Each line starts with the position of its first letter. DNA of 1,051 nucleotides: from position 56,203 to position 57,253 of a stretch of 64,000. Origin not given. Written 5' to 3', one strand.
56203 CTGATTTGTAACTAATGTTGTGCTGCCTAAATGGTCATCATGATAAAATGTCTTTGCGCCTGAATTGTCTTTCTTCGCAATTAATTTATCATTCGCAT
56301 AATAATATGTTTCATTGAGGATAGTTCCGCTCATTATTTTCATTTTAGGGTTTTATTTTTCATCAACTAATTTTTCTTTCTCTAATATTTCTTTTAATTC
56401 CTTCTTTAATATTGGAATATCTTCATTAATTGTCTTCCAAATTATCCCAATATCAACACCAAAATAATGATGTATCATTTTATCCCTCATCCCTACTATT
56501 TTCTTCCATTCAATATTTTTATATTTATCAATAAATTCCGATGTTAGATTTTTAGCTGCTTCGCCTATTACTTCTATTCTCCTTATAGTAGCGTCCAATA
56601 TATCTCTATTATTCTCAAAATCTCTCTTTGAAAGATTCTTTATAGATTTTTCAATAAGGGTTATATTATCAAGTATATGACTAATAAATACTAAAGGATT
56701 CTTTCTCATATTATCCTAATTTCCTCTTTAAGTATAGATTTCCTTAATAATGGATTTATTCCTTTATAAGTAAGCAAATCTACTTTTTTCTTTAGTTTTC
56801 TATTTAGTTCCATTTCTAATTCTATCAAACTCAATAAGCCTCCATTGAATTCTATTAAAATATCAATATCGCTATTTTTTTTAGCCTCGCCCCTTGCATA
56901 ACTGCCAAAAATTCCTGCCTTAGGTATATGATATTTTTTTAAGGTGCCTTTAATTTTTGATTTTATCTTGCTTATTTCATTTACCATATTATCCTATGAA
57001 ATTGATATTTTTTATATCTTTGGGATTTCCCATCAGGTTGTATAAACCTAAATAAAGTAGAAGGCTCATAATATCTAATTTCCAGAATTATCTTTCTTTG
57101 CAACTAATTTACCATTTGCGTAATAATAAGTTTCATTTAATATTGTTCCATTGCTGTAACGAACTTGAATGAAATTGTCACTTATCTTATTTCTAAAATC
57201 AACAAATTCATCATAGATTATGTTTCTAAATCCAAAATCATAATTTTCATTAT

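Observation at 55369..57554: HepT/MNT module sits between a truncated signal-peptide toxin fragment and an orphan tip+toxin module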

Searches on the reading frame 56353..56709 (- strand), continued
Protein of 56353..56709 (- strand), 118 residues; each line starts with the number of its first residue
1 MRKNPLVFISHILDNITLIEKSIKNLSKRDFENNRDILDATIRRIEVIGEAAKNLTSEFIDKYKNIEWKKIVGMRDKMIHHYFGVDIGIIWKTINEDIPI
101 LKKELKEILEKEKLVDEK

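Call 85: find_encoding_contigs(protein=P0050, flank=5000, max_places=3)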
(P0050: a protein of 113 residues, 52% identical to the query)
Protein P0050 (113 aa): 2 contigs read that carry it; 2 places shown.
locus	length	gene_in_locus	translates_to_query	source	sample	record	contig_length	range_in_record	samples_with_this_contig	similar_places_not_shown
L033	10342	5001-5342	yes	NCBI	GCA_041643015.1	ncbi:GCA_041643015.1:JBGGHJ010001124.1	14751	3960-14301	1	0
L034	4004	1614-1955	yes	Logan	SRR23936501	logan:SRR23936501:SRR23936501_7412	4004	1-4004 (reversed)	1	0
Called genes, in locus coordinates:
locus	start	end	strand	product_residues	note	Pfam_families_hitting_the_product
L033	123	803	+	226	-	PF01022:HTH_5 (weak), PF12802:MarR_2, PF01909:NTP_transf_2, PF18765:Polbeta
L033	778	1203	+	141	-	PF05168:HEPN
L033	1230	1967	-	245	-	PF00483:NTP_transferase, PF12804:NTP_transf_3 (weak)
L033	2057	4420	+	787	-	PF01966:HD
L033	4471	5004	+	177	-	PF01909:NTP_transf_2, PF18765:Polbeta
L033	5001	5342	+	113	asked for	PF01934:HepT-like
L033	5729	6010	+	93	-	-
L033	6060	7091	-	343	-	-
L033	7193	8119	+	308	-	PF04014:MazE_antitoxin (weak)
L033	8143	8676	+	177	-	-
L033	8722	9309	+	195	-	PF00069:Pkinase, PF01163:RIO1, PF06293:Kdo (faint), PF01636:APH (faint)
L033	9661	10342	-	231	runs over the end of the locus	-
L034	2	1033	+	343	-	?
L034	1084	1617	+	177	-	PF01909:NTP_transf_2, PF18765:Polbeta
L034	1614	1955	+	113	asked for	PF01934:HepT-like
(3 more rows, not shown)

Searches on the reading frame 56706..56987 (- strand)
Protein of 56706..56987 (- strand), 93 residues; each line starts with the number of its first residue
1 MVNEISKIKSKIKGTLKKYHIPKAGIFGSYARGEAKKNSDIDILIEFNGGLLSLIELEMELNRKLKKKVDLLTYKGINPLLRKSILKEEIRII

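Call 4: search_protein_families(library=pfam, proteins=[window:56706-56987:-], max_evalue=0.01)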
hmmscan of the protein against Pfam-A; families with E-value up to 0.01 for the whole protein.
window:56706-56987:- (93 aa): 4 families
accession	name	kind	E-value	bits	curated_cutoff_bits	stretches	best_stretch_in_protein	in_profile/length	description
PF18765.7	Polbeta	-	1.9e-17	63.6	26.9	1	11-92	2-87/93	Polymerase beta, Nucleotidyltransferase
PF01909.29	NTP_transf_2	-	2.1e-16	60.5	21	1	10-89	2-90/93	Nucleotidyltransferase domain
PF22600.2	MTPAP-like_central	-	0.0024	18.4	27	1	6-53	27-68/139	Poly(A) RNA polymerase, mitochondrial-like, central palm domain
PF14792.12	DNA_pol_B_palm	-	0.0033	18.1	25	1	4-53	6-55/113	DNA polymerase beta palm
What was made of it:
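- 56706..56987 (-): MNT (MntA-type) antitoxin, 93 aa. The GS-X10-DXD motif is present (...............). Pfam PF01909/PF18765 (call 4).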

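Call 81: search_protein_families(library=padloc, proteins=[window:56706-56987:-], max_evalue=0.01)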
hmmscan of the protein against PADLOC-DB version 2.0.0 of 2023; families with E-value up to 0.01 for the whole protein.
window:56706-56987:- (93 aa): 10 families
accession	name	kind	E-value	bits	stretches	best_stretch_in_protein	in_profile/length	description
PDLC04906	PDC-S09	-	1.8e-23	80.7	1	3-90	5-96/98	-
PDLC04904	PDC-S09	-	3.5e-23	79.8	1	4-91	8-97/104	-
PDLC04902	PDC-S09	-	2.8e-22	76.9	1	1-90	1-93/97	-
PDLC04905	PDC-S09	-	1.5e-15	55.3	1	1-89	1-95/101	-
PDLC04903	PDC-S09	-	7.1e-09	33.9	1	4-49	6-54/108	-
PDLC04368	PDC-M05A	-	9.4e-08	30.1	1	19-75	105-162/201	-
PDLC04907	PDC-S09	-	2.2e-07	29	1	12-62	18-68/114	-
PDLC04369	PDC-M05A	-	6.3e-07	27.2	1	5-57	88-137/201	-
PDLC00769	Cyclase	-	0.0012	16.3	1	3-49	26-76/261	oligonucleotide-cyclase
PDLC00771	Cyclase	-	0.0048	14.3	1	27-47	48-68/271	oligonucleotide-cyclase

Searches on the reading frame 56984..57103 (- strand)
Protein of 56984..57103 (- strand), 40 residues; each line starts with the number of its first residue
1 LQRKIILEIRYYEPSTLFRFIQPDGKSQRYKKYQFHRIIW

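Call 27: search_protein_families(library=ncbifam, proteins=[window:56984-57103:-], max_evalue=10)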
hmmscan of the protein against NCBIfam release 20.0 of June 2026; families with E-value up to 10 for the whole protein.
seq(40 aa): 1 family
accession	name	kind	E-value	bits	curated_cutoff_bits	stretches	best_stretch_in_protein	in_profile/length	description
TIGR03696.1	Rhs_assc_core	domain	0.037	14.5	32.5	1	8-35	34-62/76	RHS repeat-associated core domain-containing protein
